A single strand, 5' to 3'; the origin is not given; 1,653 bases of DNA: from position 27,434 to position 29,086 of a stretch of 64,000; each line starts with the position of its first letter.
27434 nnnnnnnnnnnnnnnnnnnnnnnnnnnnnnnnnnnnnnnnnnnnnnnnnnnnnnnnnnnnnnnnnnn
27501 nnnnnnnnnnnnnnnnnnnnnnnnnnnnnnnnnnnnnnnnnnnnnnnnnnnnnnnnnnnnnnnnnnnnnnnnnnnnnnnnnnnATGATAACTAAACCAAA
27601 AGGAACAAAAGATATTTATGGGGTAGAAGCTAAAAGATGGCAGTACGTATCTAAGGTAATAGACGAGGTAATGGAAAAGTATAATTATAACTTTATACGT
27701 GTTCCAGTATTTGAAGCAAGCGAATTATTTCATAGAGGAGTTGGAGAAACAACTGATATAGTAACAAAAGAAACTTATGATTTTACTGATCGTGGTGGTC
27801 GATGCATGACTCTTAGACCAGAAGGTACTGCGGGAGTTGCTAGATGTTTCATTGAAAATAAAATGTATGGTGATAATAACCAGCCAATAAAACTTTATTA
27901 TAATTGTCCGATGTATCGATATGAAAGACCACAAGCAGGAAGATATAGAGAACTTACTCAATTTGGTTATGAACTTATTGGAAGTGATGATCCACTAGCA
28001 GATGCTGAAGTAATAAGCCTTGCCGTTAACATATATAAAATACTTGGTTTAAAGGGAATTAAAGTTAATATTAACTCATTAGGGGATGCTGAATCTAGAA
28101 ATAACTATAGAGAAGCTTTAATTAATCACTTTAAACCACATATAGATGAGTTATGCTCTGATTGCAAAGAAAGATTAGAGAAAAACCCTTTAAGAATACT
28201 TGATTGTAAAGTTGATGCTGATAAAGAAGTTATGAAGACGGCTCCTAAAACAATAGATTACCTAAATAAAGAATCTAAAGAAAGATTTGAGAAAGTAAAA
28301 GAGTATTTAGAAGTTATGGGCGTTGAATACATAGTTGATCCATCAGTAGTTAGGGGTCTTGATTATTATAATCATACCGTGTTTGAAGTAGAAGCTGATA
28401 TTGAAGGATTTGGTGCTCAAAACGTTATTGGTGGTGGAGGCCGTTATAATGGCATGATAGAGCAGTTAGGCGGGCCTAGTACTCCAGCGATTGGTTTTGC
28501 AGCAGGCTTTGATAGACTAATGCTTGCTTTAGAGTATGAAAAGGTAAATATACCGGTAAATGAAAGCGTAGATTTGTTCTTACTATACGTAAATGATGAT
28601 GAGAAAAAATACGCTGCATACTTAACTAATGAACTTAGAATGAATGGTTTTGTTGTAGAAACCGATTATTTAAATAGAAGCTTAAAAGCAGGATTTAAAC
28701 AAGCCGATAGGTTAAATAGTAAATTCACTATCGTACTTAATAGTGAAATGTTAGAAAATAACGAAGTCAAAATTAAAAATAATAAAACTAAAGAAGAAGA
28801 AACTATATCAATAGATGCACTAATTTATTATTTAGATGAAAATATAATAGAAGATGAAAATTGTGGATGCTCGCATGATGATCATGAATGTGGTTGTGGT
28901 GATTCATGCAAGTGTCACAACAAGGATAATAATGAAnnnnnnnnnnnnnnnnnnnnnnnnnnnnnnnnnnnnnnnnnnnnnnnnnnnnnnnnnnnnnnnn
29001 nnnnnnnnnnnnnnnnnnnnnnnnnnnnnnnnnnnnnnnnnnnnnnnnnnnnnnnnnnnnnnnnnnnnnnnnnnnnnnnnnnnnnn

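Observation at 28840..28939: HisS carries a Cys/His-rich C-terminal extension (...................)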

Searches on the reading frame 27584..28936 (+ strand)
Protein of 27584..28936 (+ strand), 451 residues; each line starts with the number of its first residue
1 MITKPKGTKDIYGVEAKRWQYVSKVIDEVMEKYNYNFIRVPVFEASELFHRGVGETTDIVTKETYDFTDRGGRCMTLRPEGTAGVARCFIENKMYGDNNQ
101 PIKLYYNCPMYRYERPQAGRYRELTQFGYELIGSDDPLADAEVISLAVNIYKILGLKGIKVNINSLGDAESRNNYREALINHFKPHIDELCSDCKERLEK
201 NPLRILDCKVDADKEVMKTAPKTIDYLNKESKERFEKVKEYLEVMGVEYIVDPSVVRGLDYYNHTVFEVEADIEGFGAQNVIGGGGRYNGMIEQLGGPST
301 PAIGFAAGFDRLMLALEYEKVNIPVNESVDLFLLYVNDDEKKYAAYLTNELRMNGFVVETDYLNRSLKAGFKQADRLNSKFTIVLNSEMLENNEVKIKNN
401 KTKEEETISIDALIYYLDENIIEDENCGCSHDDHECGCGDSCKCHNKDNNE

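Call 5: search_protein_families(library=pfam, proteins=[window:27584-28936:+], max_evalue=0.01)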
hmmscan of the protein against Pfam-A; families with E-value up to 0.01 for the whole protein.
window:27584-28936:+ (451 aa): 3 families
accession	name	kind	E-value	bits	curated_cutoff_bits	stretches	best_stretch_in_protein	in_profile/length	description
PF13393.11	tRNA-synt_His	-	2.2e-46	158.9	25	1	7-312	1-308/308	Histidyl-tRNA synthetase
PF03129.25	HGTP_anticodon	-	4.4e-14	52.8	21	1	332-419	3-93/94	Anticodon binding domain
PF00587.30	tRNA-synt_2b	-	1.9e-13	51.3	29.3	1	65-376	1-154/179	tRNA synthetase class II core domain (G, H, P, S and T)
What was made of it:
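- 27602..28519 (+): Class II catalytic core with the HisRS insertion (aa 7-312). It contains an invariant CxxC...C (C191, C194, C208) that S. aureus HisRS also has, so this motif is not tail-specific. PF13393 E=2.2e-46 (call 5).
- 28577..28840 (+): HGTP anticodon-binding domain (aa 332-419). Its last helix is aa 410-420, ending in the conserved YYLDE motif. PF03129 E=4.4e-14 (call 5).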

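Call 6: search_protein_families(library=ncbifam, proteins=[window:27584-28936:+], max_evalue=0.01)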
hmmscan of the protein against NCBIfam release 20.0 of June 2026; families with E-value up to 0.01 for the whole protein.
window:27584-28936:+ (451 aa): 29 families (the best 25 are shown)
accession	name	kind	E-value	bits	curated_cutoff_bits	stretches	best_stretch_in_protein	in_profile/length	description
TIGR00442.1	hisS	equivalog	2.3e-146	487.9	286.75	1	4-409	2-405/406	histidine--tRNA ligase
TIGR00443.1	hisZ_biosyn_reg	equivalog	5.2e-49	167.1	271.65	1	10-316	2-312/314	ATP phosphoribosyltransferase regulatory subunit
NF008942.0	PRK12292.2-5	equivalog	6.8e-47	160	643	1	4-414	11-424/434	ATP phosphoribosyltransferase regulatory subunit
NF008941.0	PRK12292.2-4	equivalog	3.1e-41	141.6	447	1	1-381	6-378/393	ATP phosphoribosyltransferase regulatory subunit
NF009085.0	PRK12420.1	equivalog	7.2e-40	137.6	540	2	226-416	237-425/426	histidine--tRNA ligase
NF008936.0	PRK12292.1-3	equivalog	4e-31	108.2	492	1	5-366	8-373/406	ATP phosphoribosyltransferase regulatory subunit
NF008940.0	PRK12292.2-3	equivalog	1.4e-28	99.8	450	1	4-364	5-370/404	ATP phosphoribosyltransferase regulatory subunit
NF008945.0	PRK12292.3-3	equivalog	3.7e-27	95.4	409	1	4-321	2-308/368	ATP phosphoribosyltransferase regulatory subunit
NF008953.0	PRK12295.1-6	equivalog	6.7e-26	91.1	384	2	27-164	20-149/384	ATP phosphoribosyltransferase regulatory subunit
NF008938.0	PRK12292.1-6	equivalog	8.2e-18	64.5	833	2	4-157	8-154/420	ATP phosphoribosyltransferase regulatory subunit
NF008943.0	PRK12292.3-1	equivalog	2.1e-16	60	690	2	5-157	27-170/403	ATP phosphoribosyltransferase regulatory subunit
NF008950.0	PRK12295.1-3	equivalog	3e-16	59.7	492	2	250-313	315-375/387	ATP phosphoribosyltransferase regulatory subunit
NF008935.0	PRK12292.1-1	equivalog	4.7e-16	58.7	350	1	5-363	7-355/382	ATP phosphoribosyltransferase regulatory subunit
NF009086.0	PRK12421.1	equivalog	6.6e-15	54.9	318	1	5-362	10-362/389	ATP phosphoribosyltransferase regulatory subunit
NF008937.0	PRK12292.1-4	equivalog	3.2e-12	46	693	1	5-323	10-331/395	ATP phosphoribosyltransferase regulatory subunit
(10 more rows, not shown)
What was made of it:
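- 27584..28939 (+): hisS, histidine--tRNA ligase, 451 aa including the stop codon at 28937-28939. TIGR00442 487.9 bits, above its cutoff; HisZ models below theirs (call 6).
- On Histidine--tRNA ligase (HisS, TIGR00442; class IIa aaRS): HisZ TIGR00443 scores 167.1 bits, below its cutoff of 271.65 (call 6).
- Checked: It is a true HisRS: TIGR00442 scores 487.9 bits against a cutoff of 286.75, with PF13393 on aa 7-312 and PF03129 on aa 332-419 (calls 5, 6).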

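Call 7: find_homologous_proteins(query=window:27584-28936:+, max_evalue=1e-30)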
Query window:27584-28936:+ (451 aa): 8000 proteins with E <= 1e-30 among 8000 candidates; the best 120 are listed.
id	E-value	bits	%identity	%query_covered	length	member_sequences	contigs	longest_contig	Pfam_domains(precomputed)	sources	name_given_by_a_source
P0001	4.0e-289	977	95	99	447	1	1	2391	PF13393.12,PF03129.26,PF00587.31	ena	-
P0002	2.0e-286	968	95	99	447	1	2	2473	PF13393.12,PF03129.26,PF00587.31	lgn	-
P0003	2.7e-286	967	94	99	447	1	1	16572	PF13393.12,PF03129.26,PF00587.31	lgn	-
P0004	2.2e-285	964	94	99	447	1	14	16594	PF13393.12,PF03129.26,PF00587.31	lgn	-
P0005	4.0e-285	964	94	99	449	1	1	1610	PF13393.12,PF03129.26,PF00587.31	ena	-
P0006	9.0e-285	962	94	99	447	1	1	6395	PF13393.12,PF03129.26,PF00587.31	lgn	-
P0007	9.8e-285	962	94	99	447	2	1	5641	PF13393.12,PF03129.26,PF00587.31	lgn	-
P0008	3.3e-284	961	94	99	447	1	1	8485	PF13393.12,PF03129.26,PF00587.31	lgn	-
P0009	1.5e-283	958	92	100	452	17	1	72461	PF13393.12,PF03129.26,PF00587.31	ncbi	-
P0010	8.1e-271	916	88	99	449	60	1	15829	PF13393.12,PF03129.26,PF00587.31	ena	-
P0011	9.0e-270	913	90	99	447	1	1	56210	PF13393.12,PF03129.26,PF00587.31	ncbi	-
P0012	4.3e-269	911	87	99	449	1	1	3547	PF13393.12,PF03129.26,PF00587.31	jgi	jgi:histidyl-tRNA synthetase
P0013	5.8e-269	910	86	98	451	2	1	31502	PF13393.12,PF03129.26,PF00587.31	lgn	-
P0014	1.7e-268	909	88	98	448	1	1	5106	PF13393.12,PF03129.26,PF00587.31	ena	-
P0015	2.5e-268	908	87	99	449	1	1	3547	PF13393.12,PF03129.26,PF00587.31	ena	-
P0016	4.1e-268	908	86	98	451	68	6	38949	PF13393.12,PF03129.26,PF00587.31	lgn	-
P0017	5.4e-268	907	88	98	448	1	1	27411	PF13393.12,PF03129.26,PF00587.31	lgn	-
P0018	2.5e-267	905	87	99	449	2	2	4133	PF13393.12,PF03129.26,PF00587.31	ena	-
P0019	2.5e-267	905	88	98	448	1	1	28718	PF13393.12,PF03129.26,PF00587.31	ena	-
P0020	3.5e-267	904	86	98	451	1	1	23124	PF13393.12,PF03129.26,PF00587.31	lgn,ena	-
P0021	1.2e-266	903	86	98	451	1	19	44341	PF13393.12,PF03129.26,PF00587.31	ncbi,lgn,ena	-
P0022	4.4e-266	901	89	99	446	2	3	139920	PF13393.12,PF03129.26,PF00587.31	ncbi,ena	-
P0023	6.9e-266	900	88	99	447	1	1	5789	PF13393.12,PF03129.26,PF00587.31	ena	-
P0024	7.2e-266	900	88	99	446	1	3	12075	PF13393.12,PF03129.26,PF00587.31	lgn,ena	-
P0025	2.2e-265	899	88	99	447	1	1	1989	PF13393.12,PF03129.26,PF00587.31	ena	-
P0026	1.7e-262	889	85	99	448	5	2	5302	PF13393.12,PF03129.26,PF00587.31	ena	-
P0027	3.4e-262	888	87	96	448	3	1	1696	PF13393.12,PF03129.26,PF00587.31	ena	-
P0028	6.4e-262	887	86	99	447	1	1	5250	PF13393.12,PF03129.26,PF00587.31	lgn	-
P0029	2.2e-261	885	86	99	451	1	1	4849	PF13393.12,PF03129.26,PF00587.31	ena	-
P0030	5.0e-261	884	85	99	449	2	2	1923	PF13393.12,PF03129.26,PF00587.31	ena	-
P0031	1.1e-260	883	85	100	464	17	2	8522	PF13393.12,PF03129.26,PF00587.31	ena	-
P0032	1.6e-260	882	85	99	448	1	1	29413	PF13393.12,PF03129.26,PF00587.31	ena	-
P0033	1.8e-260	882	85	99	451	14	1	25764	PF13393.12,PF03129.26,PF00587.31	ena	-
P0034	2.5e-260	882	85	98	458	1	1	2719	PF13393.12,PF03129.26,PF00587.31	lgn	-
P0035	6.0e-260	881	86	99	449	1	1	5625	PF13393.12,PF03129.26,PF00587.31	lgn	-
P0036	1.1e-259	880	85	99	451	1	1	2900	PF13393.12,PF03129.26,PF00587.31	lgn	-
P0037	1.7e-259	879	85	99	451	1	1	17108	PF13393.12,PF03129.26,PF00587.31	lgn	-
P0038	2.0e-259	879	86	96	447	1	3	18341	PF13393.12,PF03129.26,PF00587.31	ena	-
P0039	2.6e-259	878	85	99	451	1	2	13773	PF13393.12,PF03129.26,PF00587.31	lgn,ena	-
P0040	2.7e-259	878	85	99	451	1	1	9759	PF13393.12,PF03129.26,PF00587.31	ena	-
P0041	1.4e-258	876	86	98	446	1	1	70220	PF13393.12,PF03129.26,PF00587.31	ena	-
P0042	2.1e-258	876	85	99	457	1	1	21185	PF13393.12,PF03129.26,PF00587.31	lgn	-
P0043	2.1e-258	875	87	97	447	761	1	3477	PF13393.12,PF03129.26,PF00587.31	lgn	-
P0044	2.3e-258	875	84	99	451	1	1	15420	PF13393.12,PF03129.26,PF00587.31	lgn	-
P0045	2.5e-258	875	90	93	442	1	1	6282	PF13393.12,PF03129.26,PF00587.31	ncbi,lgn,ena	-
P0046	3.2e-258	875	83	99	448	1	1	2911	PF13393.12,PF03129.26,PF00587.31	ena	-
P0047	4.3e-258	874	83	99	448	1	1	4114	PF13393.12,PF03129.26,PF00587.31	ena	-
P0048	5.7e-258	874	83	99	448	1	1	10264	PF13393.12,PF03129.26,PF00587.31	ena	-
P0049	9.1e-258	873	89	99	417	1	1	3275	PF13393.12,PF03129.26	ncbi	-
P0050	9.8e-258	873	84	99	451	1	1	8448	PF13393.12,PF03129.26,PF00587.31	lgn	-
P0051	2.2e-257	872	85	96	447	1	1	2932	PF13393.12,PF03129.26,PF00587.31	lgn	-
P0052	2.2e-257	872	87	94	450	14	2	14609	PF13393.12,PF03129.26,PF00587.31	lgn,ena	-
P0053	6.1e-257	871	84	100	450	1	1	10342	PF13393.12,PF03129.26,PF00587.31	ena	-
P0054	8.5e-257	870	82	99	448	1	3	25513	PF13393.12,PF03129.26,PF00587.31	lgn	-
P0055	1.1e-256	870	83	99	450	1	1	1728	PF13393.12,PF03129.26,PF00587.31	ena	-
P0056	1.8e-256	869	83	99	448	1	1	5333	PF13393.12,PF03129.26,PF00587.31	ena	-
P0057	2.1e-256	869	84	99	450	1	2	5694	PF13393.12,PF03129.26,PF00587.31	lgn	-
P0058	3.6e-256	868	85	99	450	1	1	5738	PF13393.12,PF03129.26,PF00587.31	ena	-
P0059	4.9e-256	868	84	99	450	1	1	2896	PF13393.12,PF03129.26,PF00587.31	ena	-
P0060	5.5e-256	868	83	99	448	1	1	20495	PF13393.12,PF03129.26,PF00587.31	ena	-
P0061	6.1e-256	867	84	99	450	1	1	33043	PF13393.12,PF03129.26,PF00587.31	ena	-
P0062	8.9e-256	867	83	99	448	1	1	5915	PF13393.12,PF03129.26,PF00587.31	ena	-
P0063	1.3e-255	866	84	99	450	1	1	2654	PF13393.12,PF03129.26,PF00587.31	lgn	-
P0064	2.3e-255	865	87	93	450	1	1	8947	PF13393.12,PF03129.26,PF00587.31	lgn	-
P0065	4.0e-255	865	84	99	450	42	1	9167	PF13393.12,PF03129.26,PF00587.31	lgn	-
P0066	7.4e-255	864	85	98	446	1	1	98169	PF13393.12,PF03129.26,PF00587.31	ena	-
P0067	9.0e-255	864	84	99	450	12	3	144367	PF13393.12,PF03129.26,PF00587.31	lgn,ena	-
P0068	1.1e-254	863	84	99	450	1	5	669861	PF13393.12,PF03129.26,PF00587.31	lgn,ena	-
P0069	1.1e-254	863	83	99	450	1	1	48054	PF13393.12,PF03129.26,PF00587.31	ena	-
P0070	1.9e-254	862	83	99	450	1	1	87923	PF13393.12,PF03129.26,PF00587.31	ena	-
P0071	2.0e-254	862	83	99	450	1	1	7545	PF13393.12,PF03129.26,PF00587.31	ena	-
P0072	2.8e-254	862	83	99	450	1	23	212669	PF13393.12,PF03129.26,PF00587.31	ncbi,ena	-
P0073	3.6e-254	862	83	99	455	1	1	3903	PF13393.12,PF03129.26,PF00587.31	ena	-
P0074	4.1e-254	861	83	99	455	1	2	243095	PF13393.12,PF03129.26,PF00587.31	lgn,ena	-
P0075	4.2e-254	861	83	99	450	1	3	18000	PF13393.12,PF03129.26,PF00587.31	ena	-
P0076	4.7e-254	861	83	99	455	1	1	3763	PF13393.12,PF03129.26,PF00587.31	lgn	-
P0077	4.8e-254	861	83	99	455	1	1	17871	PF13393.12,PF03129.26,PF00587.31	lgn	-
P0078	6.0e-254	861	85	98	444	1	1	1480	PF13393.12,PF03129.26,PF00587.31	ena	-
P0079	6.5e-254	861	83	99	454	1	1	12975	PF13393.12,PF03129.26,PF00587.31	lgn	-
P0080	7.2e-254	861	83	99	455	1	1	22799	PF13393.12,PF03129.26,PF00587.31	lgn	-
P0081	7.7e-254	860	82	99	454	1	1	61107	PF13393.12,PF03129.26,PF00587.31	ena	-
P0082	9.7e-254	860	83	99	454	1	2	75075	PF13393.12,PF03129.26,PF00587.31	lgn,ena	-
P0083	1.2e-253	860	83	99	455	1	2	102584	PF13393.12,PF03129.26,PF00587.31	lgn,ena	-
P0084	1.5e-253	859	83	99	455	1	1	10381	PF13393.12,PF03129.26,PF00587.31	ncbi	-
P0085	1.8e-253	859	83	99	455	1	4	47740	PF13393.12,PF03129.26,PF00587.31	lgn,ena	-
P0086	1.9e-253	859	84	100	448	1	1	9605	PF13393.12,PF03129.26,PF00587.31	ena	-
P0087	2.7e-253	859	82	99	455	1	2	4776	PF13393.12,PF03129.26,PF00587.31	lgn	-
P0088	3.4e-253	858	83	99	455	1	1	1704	PF13393.12,PF03129.26,PF00587.31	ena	-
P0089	3.9e-253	858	83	99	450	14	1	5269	PF13393.12,PF03129.26,PF00587.31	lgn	-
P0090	1.1e-252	857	87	94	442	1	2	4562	PF13393.12,PF03129.26,PF00587.31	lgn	-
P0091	1.1e-252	857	82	99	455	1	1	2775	PF13393.12,PF03129.26,PF00587.31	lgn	-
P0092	1.4e-252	856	82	99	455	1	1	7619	PF13393.12,PF03129.26,PF00587.31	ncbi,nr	ncbi:MAG: histidine--tRNA ligase [Tenericutes bacterium]|nr:histidine--tRNA ligase [Mycoplasmatota b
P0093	2.8e-252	855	82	99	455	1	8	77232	PF13393.12,PF03129.26,PF00587.31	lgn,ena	-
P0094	2.9e-252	855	82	99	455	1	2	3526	PF13393.12,PF03129.26,PF00587.31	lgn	-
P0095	3.5e-252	855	82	99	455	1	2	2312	PF13393.12,PF03129.26,PF00587.31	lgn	-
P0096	3.6e-252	855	82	99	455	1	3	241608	PF13393.12,PF03129.26,PF00587.31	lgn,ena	-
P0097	4.5e-252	855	82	99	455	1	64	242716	PF13393.12,PF03129.26,PF00587.31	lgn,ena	-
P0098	6.2e-252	854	82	99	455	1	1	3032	PF13393.12,PF03129.26,PF00587.31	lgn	-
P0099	9.2e-252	854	82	99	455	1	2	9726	PF13393.12,PF03129.26,PF00587.31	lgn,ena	-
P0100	9.4e-252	854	83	99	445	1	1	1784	PF13393.12,PF03129.26,PF00587.31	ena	-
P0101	1.1e-251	853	83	99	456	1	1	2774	PF13393.12,PF03129.26,PF00587.31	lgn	-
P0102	1.1e-251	853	82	99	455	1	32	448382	PF13393.12,PF03129.26,PF00587.31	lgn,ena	-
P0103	1.5e-251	853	82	99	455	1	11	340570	PF13393.12,PF03129.26,PF00587.31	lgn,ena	-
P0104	1.6e-251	853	82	99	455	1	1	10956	PF13393.12,PF03129.26,PF00587.31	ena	-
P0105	2.7e-251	852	82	98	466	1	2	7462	PF13393.12,PF03129.26,PF00587.31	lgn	-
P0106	3.0e-251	852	82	99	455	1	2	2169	PF13393.12,PF03129.26,PF00587.31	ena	-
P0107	3.0e-251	852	82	99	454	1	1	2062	PF13393.12,PF03129.26,PF00587.31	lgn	-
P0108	3.1e-251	852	82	99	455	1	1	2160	PF13393.12,PF03129.26,PF00587.31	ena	-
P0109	3.9e-251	852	82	99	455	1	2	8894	PF13393.12,PF03129.26,PF00587.31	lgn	-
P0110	5.0e-251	851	82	99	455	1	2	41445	PF13393.12,PF03129.26,PF00587.31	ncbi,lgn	-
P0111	5.2e-251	851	82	99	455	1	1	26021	PF13393.12,PF03129.26,PF00587.31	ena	-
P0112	6.6e-251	851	82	99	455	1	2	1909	PF13393.12,PF03129.26,PF00587.31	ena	-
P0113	7.2e-251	851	83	99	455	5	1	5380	PF13393.12,PF03129.26,PF00587.31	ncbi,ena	-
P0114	9.0e-251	850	82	99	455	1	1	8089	PF13393.12,PF03129.26,PF00587.31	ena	-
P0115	1.2e-250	850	82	99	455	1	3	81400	PF13393.12,PF03129.26,PF00587.31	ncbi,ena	-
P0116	3.3e-250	848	85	94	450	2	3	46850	PF13393.12,PF03129.26,PF00587.31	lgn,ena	-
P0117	3.5e-250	848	82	100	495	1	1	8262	PF13393.12,PF03129.26,PF00587.31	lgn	-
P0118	5.0e-249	845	83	99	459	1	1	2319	PF13393.12,PF03129.26,PF00587.31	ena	-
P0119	9.9e-248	840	85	94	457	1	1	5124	PF13393.12,PF03129.26,PF00587.31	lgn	-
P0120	2.2e-247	839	80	99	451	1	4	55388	PF13393.12,PF03129.26,PF00587.31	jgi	-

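Call 10: find_related_loci(query=window:27584-28936:+, collection=genome_contigs, flank=6000)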
Query window:27584-28936:+ (451 aa) in genome_contigs; peptide patterns used: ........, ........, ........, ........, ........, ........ (x = any residue, [..] = any of these).
599 stretches matched a pattern (row limit reached: there are more); 575 encode a relative of the query (tblastn E <= 1e-3); the best 80 are kept; 80 distinct loci.
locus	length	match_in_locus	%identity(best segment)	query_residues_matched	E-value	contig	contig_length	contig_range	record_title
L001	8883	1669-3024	92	1-451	0e+0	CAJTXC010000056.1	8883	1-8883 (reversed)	MAG TPA_asm: uncultured Bacilli bacterium isolate MGBC118889 genome assembly, contig: MGBC118889.56, whole genome shotgu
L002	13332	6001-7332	93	1-444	0e+0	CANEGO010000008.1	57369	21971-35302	MAG TPA_asm: uncultured Clostridium sp. isolate SRR18439538_bin.11_metawrap_v1.3_MAG genome assembly, contig: NODE.264_l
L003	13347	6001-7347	91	1-448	0e+0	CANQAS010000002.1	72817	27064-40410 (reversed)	MAG: uncultured Bacilli bacterium isolate Lapin-001__bin73 genome assembly, contig: Lapin-001__NODE_536_length_72817_cov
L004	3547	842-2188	87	1-448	0e+0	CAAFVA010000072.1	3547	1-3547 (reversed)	MAG TPA_asm: Bacilli bacterium, isolate HGM10829, WGS project CAAFVA010000000 data, contig: SRS295027_37_k89_73993, whol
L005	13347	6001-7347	87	1-448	0e+0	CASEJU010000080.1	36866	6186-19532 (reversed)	uncultured bacterium isolate Batch3_idba_bin.1235 genome assembly, contig: Batch3_idba_bin.1235.fa_k87_43502937, whole g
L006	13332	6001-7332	89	1-446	0e+0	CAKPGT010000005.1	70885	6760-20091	MAG: uncultured Bacilli bacterium isolate REFINED_METABAT215_TOP10_CONTIGS_1500_ASSEMBLY_K77_MERGED__Hadza_MoBio_hadza-I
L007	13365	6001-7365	86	1-450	0e+0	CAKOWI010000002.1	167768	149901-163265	MAG: uncultured Bacilli bacterium isolate REFINED_METABAT215_TOP10_CONTIGS_1500_ASSEMBLY_K77_MERGED__Hadza_MoBio_hadza-A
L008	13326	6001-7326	87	1-438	0e+0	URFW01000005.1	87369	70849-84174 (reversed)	uncultured Tenericutes bacterium isolate UMGS957 genome assembly, contig: NODE_191_length_87369_cov_6.596286, whole geno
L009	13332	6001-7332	87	1-438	0e+0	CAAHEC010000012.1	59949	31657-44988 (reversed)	MAG TPA_asm: Bacilli bacterium, isolate HGM10828, WGS project CAAHEC010000000 data, contig: SRS820626_38_k75_153999, who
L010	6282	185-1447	90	1-421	0e+0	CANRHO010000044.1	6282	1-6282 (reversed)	MAG: uncultured Bacilli bacterium isolate Lapin-030__bin94 genome assembly, contig: Lapin-030__NODE_15566_length_6282_co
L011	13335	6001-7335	86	1-439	0e+0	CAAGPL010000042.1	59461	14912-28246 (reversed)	MAG TPA_asm: Bacilli bacterium, isolate HGM10825, WGS project CAAGPL010000000 data, contig: SRS820607_84_k75_120692, who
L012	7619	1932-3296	82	1-448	0e+0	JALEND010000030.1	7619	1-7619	MAG: Mycoplasmatota bacterium isolate SUG156 k141_6657532, whole genome shotgun sequence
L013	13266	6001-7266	87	1-422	0e+0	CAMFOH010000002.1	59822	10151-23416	MAG: uncultured Mollicutes bacterium isolate ERR2020022_bin.3_metaWRAP_v1.3_MAG genome assembly, contig: ERZ10552055.47,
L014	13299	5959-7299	81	1-448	0e+0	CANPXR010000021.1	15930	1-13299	MAG: uncultured Bacilli bacterium isolate Lapin-004__bin62 genome assembly, contig: Lapin-004__NODE_4758_length_15930_co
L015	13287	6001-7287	84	1-426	0e+0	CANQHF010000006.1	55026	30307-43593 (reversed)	MAG: uncultured Bacilli bacterium isolate Lapin-030__bin25 genome assembly, contig: Lapin-030__NODE_856_length_55026_cov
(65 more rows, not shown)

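Call 19: search_protein_representatives(protein=window:27584-28936:+)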
Query: 451 residues. Proteins with E-value up to 0.001 (for the whole library): 21956; up to 1e-10: 12464; up to 1e-30: 3278. The best 150 are listed.
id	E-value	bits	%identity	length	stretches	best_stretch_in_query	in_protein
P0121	3.6e-185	632.4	64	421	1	1-421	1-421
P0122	5.3e-149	513.2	55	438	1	2-430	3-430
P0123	4.5e-145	500.3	51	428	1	1-417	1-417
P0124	1.9e-130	452.1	49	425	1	4-420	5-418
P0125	2.4e-130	451.7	50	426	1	1-421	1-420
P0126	1.7e-128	445.6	49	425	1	5-416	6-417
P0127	8.2e-124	430.2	47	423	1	1-422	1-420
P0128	8.9e-124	430.1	47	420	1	2-421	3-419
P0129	2.4e-118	412.2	46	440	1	5-432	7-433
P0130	6.7e-115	400.8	45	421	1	3-420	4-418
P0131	2.5e-114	398.9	46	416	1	1-410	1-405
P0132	7.2e-112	390.8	44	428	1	1-415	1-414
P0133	1.8e-111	389.6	46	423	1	3-414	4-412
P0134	6.7e-111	387.7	45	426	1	1-419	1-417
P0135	9.7e-110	383.8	46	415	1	5-413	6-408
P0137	2.2e-109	382.7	42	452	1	4-446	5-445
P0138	9.0e-109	380.6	41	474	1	5-446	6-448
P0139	1.6e-108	379.8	63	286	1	172-448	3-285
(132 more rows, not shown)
